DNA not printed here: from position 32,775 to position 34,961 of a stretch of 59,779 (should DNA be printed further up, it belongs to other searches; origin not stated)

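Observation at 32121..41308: KdsB-like cytidylyltransferase block with unusual redox and hydrolase partners and two unknown large transferase-like proteins around an ABC exporter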

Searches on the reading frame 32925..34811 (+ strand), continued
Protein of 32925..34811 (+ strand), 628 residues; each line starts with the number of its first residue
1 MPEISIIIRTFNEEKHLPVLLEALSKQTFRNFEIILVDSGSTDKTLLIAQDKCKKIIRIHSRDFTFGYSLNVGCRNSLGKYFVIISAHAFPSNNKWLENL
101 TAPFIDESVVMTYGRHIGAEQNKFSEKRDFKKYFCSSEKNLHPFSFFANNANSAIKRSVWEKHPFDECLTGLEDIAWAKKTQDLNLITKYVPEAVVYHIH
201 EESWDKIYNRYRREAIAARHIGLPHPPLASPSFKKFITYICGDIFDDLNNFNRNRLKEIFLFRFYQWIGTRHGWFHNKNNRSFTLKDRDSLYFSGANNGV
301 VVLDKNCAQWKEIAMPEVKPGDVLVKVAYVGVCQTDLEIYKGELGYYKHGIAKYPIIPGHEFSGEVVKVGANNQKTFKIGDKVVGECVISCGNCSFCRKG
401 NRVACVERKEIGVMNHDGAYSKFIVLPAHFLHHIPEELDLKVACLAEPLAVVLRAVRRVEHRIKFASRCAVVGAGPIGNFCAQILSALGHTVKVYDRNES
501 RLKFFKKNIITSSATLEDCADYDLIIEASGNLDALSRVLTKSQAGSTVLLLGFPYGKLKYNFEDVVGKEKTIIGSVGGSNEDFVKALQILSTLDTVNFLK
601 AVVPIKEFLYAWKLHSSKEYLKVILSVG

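Call 11: find_homologous_proteins(query=window:32925-34811:+, max_evalue=1e-10)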
Query window:32925-34811:+ (628 aa): 1622 proteins with E <= 1e-10 among 8000 candidates; the best 120 are listed.
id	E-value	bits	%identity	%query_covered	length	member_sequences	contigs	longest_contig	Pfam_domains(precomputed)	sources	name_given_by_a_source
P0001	0.0e+0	1443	99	100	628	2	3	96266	PF13641.13,PF00107.33,PF16912.12,PF00535.33,PF08240.18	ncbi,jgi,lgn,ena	ncbi:MAG: alcohol dehydrogenase catalytic domain-containing protein [Patescibacteria group bacterium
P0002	2.6e-250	850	59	100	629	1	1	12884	PF13641.13,PF00107.33,PF16912.12,PF00535.33,PF08240.18,PF01488.27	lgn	-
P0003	2.0e-243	827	59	100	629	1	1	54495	PF13641.13,PF00107.33,PF16912.12,PF00535.33,PF08240.18,PF01494.26,PF01488.27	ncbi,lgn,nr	ncbi:MAG: alcohol dehydrogenase catalytic domain-containing protein [bacterium]|nr:alcohol dehydroge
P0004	3.2e-239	814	56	100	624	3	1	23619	PF13641.13,PF00107.33,PF16912.12,PF00535.33,PF08240.18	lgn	-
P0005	3.9e-238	810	56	100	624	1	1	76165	PF13641.13,PF00107.33,PF16912.12,PF00535.33,PF08240.18,PF01488.27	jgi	jgi:2-desacetyl-2-hydroxyethyl bacteriochlorophyllide A dehydrogenase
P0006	1.1e-235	802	56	100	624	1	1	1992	PF13641.13,PF00107.33,PF16912.12,PF00535.33,PF08240.18,PF02737.25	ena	-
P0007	1.3e-235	802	55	100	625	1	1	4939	PF10111.15,PF13641.13,PF00107.33,PF16912.12,PF00535.33,PF08240.18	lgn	-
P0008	3.3e-235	800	56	100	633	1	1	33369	PF13641.13,PF00107.33,PF16912.12,PF07992.21,PF00070.34,PF01262.28,PF00535.33,PF08240.18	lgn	-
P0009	3.7e-234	797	56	100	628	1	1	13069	PF13641.13,PF00107.33,PF16912.12,PF00070.34,PF01262.28,PF00535.33,PF08240.18,PF01494.26,PF01488.27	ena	-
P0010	9.1e-234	796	56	100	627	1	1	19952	PF13641.13,PF00107.33,PF16912.12,PF00535.33,PF08240.18,PF01488.27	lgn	-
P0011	6.6e-233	793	54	100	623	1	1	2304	PF13641.13,PF00107.33,PF16912.12,PF00535.33,PF08240.18,PF02737.25,PF01488.27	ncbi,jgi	-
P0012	3.2e-232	790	56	99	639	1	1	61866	PF13641.13,PF00107.33,PF16912.12,PF07992.21,PF00070.34,PF00535.33,PF08240.18,PF01494.26,PF01488.27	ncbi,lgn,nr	ncbi:MAG: alcohol dehydrogenase catalytic domain-containing protein [bacterium]|nr:alcohol dehydroge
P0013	7.8e-232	789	55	100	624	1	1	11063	PF13641.13,PF00107.33,PF16912.12,PF00535.33,PF08240.18,PF02737.25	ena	-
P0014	1.6e-230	785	57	98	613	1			PF13641.13,PF00107.33,PF16912.12,PF00535.33,PF08240.18,PF01488.27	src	-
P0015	1.6e-229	782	54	100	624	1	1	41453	PF10111.15,PF13641.13,PF13241.13,PF00107.33,PF16912.12,PF00535.33,PF08240.18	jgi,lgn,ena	-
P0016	5.5e-229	780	55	100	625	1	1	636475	PF13641.13,PF00107.33,PF16912.12,PF00535.33,PF08240.18,PF02737.25,PF01488.27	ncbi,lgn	-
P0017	1.6e-226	772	54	100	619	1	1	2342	PF13641.13,PF00107.33,PF16912.12,PF07992.21,PF00070.34,PF01262.28,PF03721.21,PF00535.33,PF08240.18,PF02737.25,PF01488.27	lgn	-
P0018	8.2e-223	759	53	100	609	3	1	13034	PF13641.13,PF00107.33,PF16912.12,PF03446.22,PF00535.33,PF08240.18,PF02737.25,PF01488.27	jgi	-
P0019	1.1e-222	759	54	100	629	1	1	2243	PF13641.13,PF00107.33,PF16912.12,PF07992.21,PF00535.33,PF08240.18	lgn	-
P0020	4.5e-222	757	53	100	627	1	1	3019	PF13641.13,PF00107.33,PF16912.12,PF00535.33,PF08240.18,PF01488.27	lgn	-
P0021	8.6e-222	756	53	100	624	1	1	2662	PF13641.13,PF00107.33,PF16912.12,PF00535.33,PF08240.18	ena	-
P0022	4.8e-221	754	54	100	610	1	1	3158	PF13641.13,PF00107.33,PF16912.12,PF00535.33,PF08240.18,PF01488.27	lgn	-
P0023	3.4e-220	751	53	100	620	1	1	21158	PF13641.13,PF00107.33,PF16912.12,PF00535.33,PF08240.18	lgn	-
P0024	1.1e-218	746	54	100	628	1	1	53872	PF13641.13,PF00107.33,PF16912.12,PF00535.33,PF08240.18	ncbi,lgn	-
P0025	6.5e-218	743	52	100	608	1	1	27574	PF13641.13,PF00107.33,PF16912.12,PF00535.33,PF08240.18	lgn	-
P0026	1.0e-217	743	53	100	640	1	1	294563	PF13641.13,PF00107.33,PF16912.12,PF00535.33,PF08240.18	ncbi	-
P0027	3.1e-217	741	53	100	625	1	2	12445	PF13641.13,PF00107.33,PF16912.12,PF01210.30,PF00535.33,PF08240.18,PF02737.25,PF01488.27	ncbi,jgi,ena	-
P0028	6.5e-217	740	54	100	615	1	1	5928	PF13641.13,PF13241.13,PF00107.33,PF16912.12,PF01262.28,PF00535.33,PF08240.18,PF01488.27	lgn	-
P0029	3.9e-216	737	51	100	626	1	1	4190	PF13641.13,PF00107.33,PF16912.12,PF00535.33,PF08240.18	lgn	-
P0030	1.5e-215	735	52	100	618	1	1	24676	PF13641.13,PF00107.33,PF16912.12,PF00535.33,PF08240.18,PF02737.25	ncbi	-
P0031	1.1e-214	733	53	100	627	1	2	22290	PF10111.15,PF13641.13,PF00107.33,PF16912.12,PF07992.21,PF01262.28,PF00535.33,PF08240.18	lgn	-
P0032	2.3e-214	731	52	100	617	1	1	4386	PF13641.13,PF00107.33,PF16912.12,PF07992.21,PF00535.33,PF08240.18,PF02737.25,PF01488.27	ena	-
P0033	4.6e-214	731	52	100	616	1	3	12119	PF10111.15,PF13450.13,PF03446.22,PF00535.33,PF13641.13,PF00107.33,PF16912.12,PF06690.18,PF01262.28,PF03807.24,PF08240.18,PF02737.25,PF01488.27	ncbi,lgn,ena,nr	ncbi:MAG: glycosyltransferase [Candidatus Zambryskibacteria bacterium]|nr:glycosyltransferase [Candi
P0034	6.9e-214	730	52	100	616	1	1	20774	PF13641.13,PF00107.33,PF16912.12,PF02558.23,PF00535.33,PF08240.18,PF02737.25,PF01488.27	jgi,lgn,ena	-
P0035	8.0e-214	730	53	100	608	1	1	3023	PF13641.13,PF00107.33,PF16912.12,PF00535.33,PF08240.18,PF01488.27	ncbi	-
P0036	1.5e-213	729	53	100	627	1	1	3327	PF13641.13,PF00107.33,PF16912.12,PF00535.33,PF08240.18,PF01494.26,PF02737.25,PF01488.27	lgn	-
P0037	4.7e-213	727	51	100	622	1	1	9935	PF13641.13,PF00107.33,PF16912.12,PF00535.33,PF08240.18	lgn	-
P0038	6.0e-213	727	51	100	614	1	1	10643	PF10111.15,PF13641.13,PF00107.33,PF16912.12,PF03721.21,PF00535.33,PF08240.18,PF02737.25,PF01488.27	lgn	-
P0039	6.5e-213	727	50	100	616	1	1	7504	PF10111.15,PF13506.14,PF07992.21,PF03446.22,PF00535.33,PF13641.13,PF00107.33,PF16912.12,PF03721.21,PF03807.24,PF08240.18,PF02737.25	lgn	-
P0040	9.1e-213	726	52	100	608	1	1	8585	PF13641.13,PF00107.33,PF16912.12,PF00535.33,PF08240.18,PF02737.25,PF01488.27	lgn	-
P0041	9.8e-213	726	52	100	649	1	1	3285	PF13641.13,PF00107.33,PF16912.12,PF00535.33,PF08240.18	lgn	-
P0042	9.9e-213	726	52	100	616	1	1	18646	PF13641.13,PF00107.33,PF16912.12,PF00535.33,PF08240.18,PF01488.27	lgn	-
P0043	1.2e-212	726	52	100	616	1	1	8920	PF10111.15,PF13641.13,PF00107.33,PF16912.12,PF00535.33,PF03807.24,PF08240.18,PF02737.25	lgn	-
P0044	1.4e-212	726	52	99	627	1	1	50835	PF13641.13,PF00107.33,PF16912.12,PF00535.33,PF08240.18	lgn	-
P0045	1.5e-212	726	52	100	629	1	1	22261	PF13641.13,PF00107.33,PF16912.12,PF07992.21,PF00070.34,PF00535.33,PF08240.18,PF01488.27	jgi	-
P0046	4.2e-212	724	53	100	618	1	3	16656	PF13641.13,PF00107.33,PF16912.12,PF07992.21,PF02558.23,PF03721.21,PF00535.33,PF08240.18,PF02737.25,PF01488.27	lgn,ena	-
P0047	6.5e-212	723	52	100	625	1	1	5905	PF13641.13,PF00107.33,PF16912.12,PF00535.33,PF08240.18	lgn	-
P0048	1.4e-211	722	50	100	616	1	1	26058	PF13641.13,PF00107.33,PF16912.12,PF03721.21,PF00535.33,PF03807.24,PF08240.18,PF02737.25,PF01488.27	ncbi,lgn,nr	ncbi:MAG: glycosyltransferase [bacterium]|nr:glycosyltransferase [bacterium]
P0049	1.5e-211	722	51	100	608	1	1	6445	PF13641.13,PF00107.33,PF16912.12,PF01262.28,PF00535.33,PF08240.18,PF02737.25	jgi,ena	-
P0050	2.4e-211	722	53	100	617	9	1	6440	PF13641.13,PF00107.33,PF16912.12,PF03721.21,PF00535.33,PF08240.18,PF02737.25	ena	-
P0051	2.8e-211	721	52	100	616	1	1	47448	PF13641.13,PF00107.33,PF16912.12,PF00535.33,PF08240.18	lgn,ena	-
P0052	3.4e-211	721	51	100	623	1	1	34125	PF13641.13,PF00107.33,PF16912.12,PF00535.33,PF08240.18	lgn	-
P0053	7.2e-211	720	50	100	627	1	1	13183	PF13641.13,PF00107.33,PF16912.12,PF00535.33,PF08240.18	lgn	-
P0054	1.5e-210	719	52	100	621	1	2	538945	PF13641.13,PF00107.33,PF16912.12,PF01262.28,PF00535.33,PF08240.18,PF02737.25,PF01488.27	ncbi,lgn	-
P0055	2.6e-210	718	52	100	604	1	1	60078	PF13641.13,PF00107.33,PF16912.12,PF00535.33,PF08240.18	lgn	-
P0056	3.0e-210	718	51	100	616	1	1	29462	PF13641.13,PF00107.33,PF16912.12,PF00535.33,PF08240.18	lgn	-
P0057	3.5e-210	718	52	100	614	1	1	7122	PF10111.15,PF13641.13,PF00107.33,PF16912.12,PF03721.21,PF00535.33,PF08240.18,PF02737.25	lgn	-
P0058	3.5e-210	718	52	100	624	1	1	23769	PF13641.13,PF00107.33,PF16912.12,PF00535.33,PF08240.18,PF02737.25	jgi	jgi:threonine dehydrogenase-like Zn-dependent dehydrogenase/glycosyltransferase involved in cell wal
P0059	4.6e-210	717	51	100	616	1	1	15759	PF13641.13,PF00107.33,PF16912.12,PF00535.33,PF08240.18,PF01488.27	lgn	-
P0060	6.4e-210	717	52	100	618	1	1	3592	PF13641.13,PF00107.33,PF16912.12,PF00535.33,PF08240.18,PF02737.25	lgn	-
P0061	6.5e-210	717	52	99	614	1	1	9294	PF10111.15,PF13641.13,PF00107.33,PF16912.12,PF00535.33,PF08240.18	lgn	-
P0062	7.6e-210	717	51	100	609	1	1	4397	PF13641.13,PF00107.33,PF16912.12,PF00535.33,PF08240.18,PF01488.27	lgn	-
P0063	9.3e-210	716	51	100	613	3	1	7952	PF10111.15,PF13641.13,PF00107.33,PF16912.12,PF00535.33,PF08240.18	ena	-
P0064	1.4e-209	716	51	100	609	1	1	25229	PF10111.15,PF13641.13,PF00107.33,PF16912.12,PF00535.33,PF08240.18,PF02737.25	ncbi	ncbi:MAG: glycosyltransferase [Candidatus Nealsonbacteria bacterium]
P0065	1.6e-209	715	52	100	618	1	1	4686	PF13641.13,PF13241.13,PF00107.33,PF16912.12,PF00535.33,PF08240.18,PF02737.25,PF01488.27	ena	-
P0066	1.7e-209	715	51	100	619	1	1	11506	PF13641.13,PF00107.33,PF16912.12,PF13450.13,PF00535.33,PF03807.24,PF08240.18,PF02737.25,PF01488.27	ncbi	-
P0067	2.3e-209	715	53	100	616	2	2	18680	PF13641.13,PF00107.33,PF16912.12,PF00535.33,PF08240.18,PF01488.27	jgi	-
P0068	2.4e-209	715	52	100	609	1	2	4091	PF13641.13,PF00107.33,PF16912.12,PF00535.33,PF08240.18,PF02737.25,PF01488.27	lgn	-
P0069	2.4e-209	715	50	100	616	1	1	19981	PF13641.13,PF00107.33,PF16912.12,PF00535.33,PF08240.18,PF01488.27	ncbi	-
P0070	3.5e-209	714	51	100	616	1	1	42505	PF10111.15,PF13641.13,PF00107.33,PF16912.12,PF00535.33,PF08240.18,PF02737.25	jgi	jgi:2-desacetyl-2-hydroxyethyl bacteriochlorophyllide A dehydrogenase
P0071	4.4e-209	714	51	100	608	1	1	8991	PF13641.13,PF00107.33,PF16912.12,PF00535.33,PF08240.18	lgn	-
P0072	5.1e-209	714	51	99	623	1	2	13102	PF13641.13,PF00107.33,PF16912.12,PF00535.33,PF08240.18,PF02737.25,PF01488.27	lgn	-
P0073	6.0e-209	714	52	100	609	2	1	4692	PF13641.13,PF00107.33,PF16912.12,PF00535.33,PF08240.18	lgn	-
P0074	8.1e-209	713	52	100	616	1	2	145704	PF13641.13,PF00107.33,PF16912.12,PF00535.33,PF08240.18,PF02737.25,PF01488.27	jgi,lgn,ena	-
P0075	1.2e-208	713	53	100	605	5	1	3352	PF13641.13,PF00107.33,PF16912.12,PF00535.33,PF08240.18,PF02737.25,PF01488.27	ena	-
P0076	1.8e-208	712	50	100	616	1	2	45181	PF13641.13,PF00107.33,PF16912.12,PF00535.33,PF03807.24,PF08240.18,PF01488.27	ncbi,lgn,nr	ncbi:MAG: glycosyltransferase [Candidatus Zambryskibacteria bacterium]|nr:glycosyltransferase [Candi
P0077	2.6e-208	711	52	100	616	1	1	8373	PF13641.13,PF00107.33,PF16912.12,PF00535.33,PF08240.18,PF01488.27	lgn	-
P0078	3.6e-208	711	51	100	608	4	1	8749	PF13641.13,PF00107.33,PF16912.12,PF00535.33,PF08240.18,PF02737.25,PF01488.27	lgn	-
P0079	5.6e-208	710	50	100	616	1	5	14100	PF10111.15,PF13641.13,PF00107.33,PF16912.12,PF00535.33,PF08240.18,PF01488.27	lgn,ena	-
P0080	7.0e-208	710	52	100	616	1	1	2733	PF10111.15,PF13641.13,PF00107.33,PF16912.12,PF00535.33,PF08240.18,PF02737.25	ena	-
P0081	7.0e-208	710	52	100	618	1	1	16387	PF10111.15,PF13641.13,PF00107.33,PF16912.12,PF00535.33,PF03807.24,PF08240.18,PF02737.25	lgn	-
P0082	8.2e-208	710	52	100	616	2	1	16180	PF13641.13,PF00107.33,PF16912.12,PF00535.33,PF08240.18,PF01488.27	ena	-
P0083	1.2e-207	709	50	100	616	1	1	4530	PF13641.13,PF00107.33,PF16912.12,PF00535.33,PF08240.18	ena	-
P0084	1.9e-207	709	52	97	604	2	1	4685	PF13641.13,PF00107.33,PF16912.12,PF00535.33,PF08240.18,PF02737.25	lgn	-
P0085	2.3e-207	708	52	100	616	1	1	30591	PF13641.13,PF00107.33,PF16912.12,PF00535.33,PF08240.18,PF02737.25,PF01488.27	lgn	-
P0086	7.5e-207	707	50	100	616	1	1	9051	PF13641.13,PF00107.33,PF16912.12,PF00535.33,PF08240.18,PF02737.25,PF01488.27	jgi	-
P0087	1.1e-206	706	51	100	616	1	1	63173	PF13641.13,PF00107.33,PF16912.12,PF00535.33,PF08240.18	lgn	-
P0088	1.2e-206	706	51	100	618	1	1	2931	PF13641.13,PF00107.33,PF16912.12,PF02254.25,PF03721.21,PF00535.33,PF08240.18,PF02737.25,PF01488.27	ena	-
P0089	1.4e-206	706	51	100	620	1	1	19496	PF13641.13,PF00107.33,PF16912.12,PF00535.33,PF08240.18,PF01488.27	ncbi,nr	ncbi:MAG: glycosyltransferase [Candidatus Nealsonbacteria bacterium]|nr:glycosyltransferase [Candida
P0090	1.7e-206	706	51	100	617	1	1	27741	PF13641.13,PF00107.33,PF16912.12,PF00535.33,PF08240.18,PF02737.25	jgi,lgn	jgi:2-desacetyl-2-hydroxyethyl bacteriochlorophyllide A dehydrogenase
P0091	1.8e-206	705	49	100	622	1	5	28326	PF13641.13,PF00107.33,PF16912.12,PF03446.22,PF00535.33,PF08240.18,PF02737.25,PF01488.27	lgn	-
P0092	1.8e-206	705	50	100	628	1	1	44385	PF13641.13,PF00107.33,PF16912.12,PF00535.33,PF08240.18,PF01488.27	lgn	-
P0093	1.9e-206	705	51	100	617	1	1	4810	PF13641.13,PF00107.33,PF16912.12,PF03446.22,PF02826.26,PF00535.33,PF03807.24,PF08240.18,PF01488.27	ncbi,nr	ncbi:MAG: glycosyltransferase [bacterium]|nr:glycosyltransferase [bacterium]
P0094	2.7e-206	705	52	100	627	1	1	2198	PF13641.13,PF00107.33,PF16912.12,PF07992.21,PF00535.33,PF08240.18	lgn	-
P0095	3.4e-206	704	52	100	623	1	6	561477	PF13641.13,PF00107.33,PF16912.12,PF00535.33,PF08240.18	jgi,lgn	jgi:2-desacetyl-2-hydroxyethyl bacteriochlorophyllide A dehydrogenase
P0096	3.6e-206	704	51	100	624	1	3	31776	PF13641.13,PF00107.33,PF16912.12,PF00535.33,PF08240.18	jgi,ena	jgi:2-desacetyl-2-hydroxyethyl bacteriochlorophyllide A dehydrogenase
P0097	3.8e-206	704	50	100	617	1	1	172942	PF13641.13,PF00107.33,PF16912.12,PF13450.13,PF00535.33,PF03807.24,PF08240.18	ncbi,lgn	-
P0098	4.5e-206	704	51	100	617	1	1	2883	PF13641.13,PF00107.33,PF16912.12,PF00535.33,PF08240.18,PF02737.25,PF01488.27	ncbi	-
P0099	5.6e-206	704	51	99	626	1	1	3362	PF13506.14,PF13641.13,PF00107.33,PF16912.12,PF01262.28,PF00535.33,PF08240.18,PF02737.25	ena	-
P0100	9.0e-206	703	50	100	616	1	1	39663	PF13641.13,PF00107.33,PF16912.12,PF00535.33,PF08240.18,PF01488.27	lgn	-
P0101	1.7e-205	702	52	100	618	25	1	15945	PF13641.13,PF00107.33,PF16912.12,PF03721.21,PF00535.33,PF08240.18,PF02737.25,PF01488.27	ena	-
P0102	2.0e-205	702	52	100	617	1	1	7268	PF13641.13,PF00107.33,PF16912.12,PF00535.33,PF08240.18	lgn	-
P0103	2.3e-205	702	51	100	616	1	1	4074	PF13641.13,PF00107.33,PF16912.12,PF00535.33,PF08240.18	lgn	-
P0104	3.1e-205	701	51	100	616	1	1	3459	PF13506.14,PF13641.13,PF00107.33,PF16912.12,PF00535.33,PF08240.18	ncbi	-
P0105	3.2e-205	701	50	100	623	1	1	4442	PF10111.15,PF13641.13,PF00107.33,PF16912.12,PF00535.33,PF08240.18,PF02737.25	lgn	-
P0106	7.4e-205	700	51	100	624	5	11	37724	PF13641.13,PF00107.33,PF16912.12,PF00535.33,PF08240.18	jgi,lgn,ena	-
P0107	8.5e-205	700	51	100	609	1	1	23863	PF10111.15,PF13641.13,PF00107.33,PF16912.12,PF00535.33,PF08240.18,PF02737.25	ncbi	ncbi:MAG: glycosyltransferase [Candidatus Nealsonbacteria bacterium]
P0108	8.6e-205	700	50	100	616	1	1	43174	PF13641.13,PF00107.33,PF16912.12,PF00535.33,PF08240.18,PF02737.25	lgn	-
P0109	8.6e-205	700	50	100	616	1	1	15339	PF13641.13,PF00107.33,PF16912.12,PF00535.33,PF08240.18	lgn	-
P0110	9.1e-205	700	50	100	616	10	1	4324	PF13641.13,PF00107.33,PF16912.12,PF00535.33,PF08240.18,PF01488.27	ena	-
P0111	2.7e-204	698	50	100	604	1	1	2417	PF10111.15,PF13641.13,PF00107.33,PF16912.12,PF00535.33,PF08240.18,PF02737.25,PF01488.27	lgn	-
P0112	2.9e-204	698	51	100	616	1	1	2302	PF13641.13,PF00107.33,PF16912.12,PF00535.33,PF08240.18,PF02737.25,PF01488.27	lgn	-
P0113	3.5e-204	698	50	100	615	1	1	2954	PF13641.13,PF00107.33,PF16912.12,PF00535.33,PF08240.18,PF02737.25,PF01488.27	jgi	jgi:2-desacetyl-2-hydroxyethyl bacteriochlorophyllide A dehydrogenase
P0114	3.8e-204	698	51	100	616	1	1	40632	PF10111.15,PF13641.13,PF00107.33,PF16912.12,PF00535.33,PF08240.18,PF02737.25,PF01488.27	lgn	-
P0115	5.8e-204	697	50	100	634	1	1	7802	PF13641.13,PF00107.33,PF16912.12,PF00535.33,PF08240.18,PF02737.25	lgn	-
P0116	8.7e-204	697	50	100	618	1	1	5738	PF10111.15,PF13641.13,PF00107.33,PF16912.12,PF00535.33,PF08240.18,PF02737.25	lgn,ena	-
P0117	1.3e-203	696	51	100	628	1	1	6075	PF13641.13,PF00107.33,PF16912.12,PF00535.33,PF08240.18,PF01488.27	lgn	-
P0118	1.8e-203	696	51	100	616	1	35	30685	PF13641.13,PF00107.33,PF16912.12,PF03486.21,PF00535.33,PF08240.18,PF02737.25,PF01488.27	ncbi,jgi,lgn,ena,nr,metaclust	ncbi:glycosyltransferase [Candidatus Woesearchaeota archaeon]|jgi:2-desacetyl-2-hydroxyethyl bacteri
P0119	2.1e-203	695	50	100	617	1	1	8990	PF13641.13,PF00107.33,PF16912.12,PF00535.33,PF03807.24,PF08240.18,PF02737.25,PF01488.27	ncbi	-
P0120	2.8e-203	695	50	100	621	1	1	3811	PF13641.13,PF00107.33,PF16912.12,PF00535.33,PF08240.18,PF02737.25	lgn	-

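Call 13: find_encoding_contigs(protein=P0016, flank=10000, max_places=2)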
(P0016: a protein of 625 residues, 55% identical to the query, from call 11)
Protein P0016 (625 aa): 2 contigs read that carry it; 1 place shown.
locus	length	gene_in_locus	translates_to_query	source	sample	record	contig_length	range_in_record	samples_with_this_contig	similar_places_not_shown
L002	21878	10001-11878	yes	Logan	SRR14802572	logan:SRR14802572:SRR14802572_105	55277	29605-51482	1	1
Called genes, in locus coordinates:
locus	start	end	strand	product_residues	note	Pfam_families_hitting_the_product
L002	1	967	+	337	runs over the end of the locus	PF00535:Glycos_transf_2, PF10111:Glyco_tranf_2_2 (weak)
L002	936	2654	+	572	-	-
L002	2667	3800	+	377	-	PF13477:Glyco_trans_4_2, PF13439:Glyco_transf_4, PF13579:Glyco_trans_4_4 (weak), PF20706:GT4-conflict, PF00534:Glycos_transf_1, PF13692:Glyco_trans_1_4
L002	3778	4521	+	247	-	PF02353:CMAS, PF01209:Ubie_methyltran, PF08003:Methyltransf_9, PF05175:MTS, PF13489:Methyltransf_23, PF06325:PrmA, PF07021:MetW, PF13847:Methyltransf_31, +5 more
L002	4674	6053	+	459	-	PF02310:B12-binding, PF04055:Radical_SAM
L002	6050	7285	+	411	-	PF13439:Glyco_transf_4, PF13477:Glyco_trans_4_2 (weak), PF13579:Glyco_trans_4_4, PF00534:Glycos_transf_1, PF13692:Glyco_trans_1_4, PF13524:Glyco_trans_1_2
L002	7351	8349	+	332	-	PF13489:Methyltransf_23, PF05219:DREV (weak), PF13847:Methyltransf_31, PF08241:Methyltransf_11, PF08242:Methyltransf_12, PF13649:Methyltransf_25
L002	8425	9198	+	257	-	PF02348:CTP_transf_3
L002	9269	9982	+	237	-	PF03269:DUF268, PF08241:Methyltransf_11, PF13649:Methyltransf_25 (faint), PF13847:Methyltransf_31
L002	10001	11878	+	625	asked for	PF00535:Glycos_transf_2, PF13641:Glyco_tranf_2_3, PF08240:ADH_N, PF16912:Glu_dehyd_C, PF01488:Shikimate_DH (faint), PF02737:3HCDH_N (weak), PF00107:ADH_zinc_N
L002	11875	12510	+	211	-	PF04199:Cyclase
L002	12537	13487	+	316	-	PF00389:2-Hacid_dh, PF02826:2-Hacid_dh_C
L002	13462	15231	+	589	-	-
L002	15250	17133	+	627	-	-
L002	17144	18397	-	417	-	PF01943:Polysacc_synt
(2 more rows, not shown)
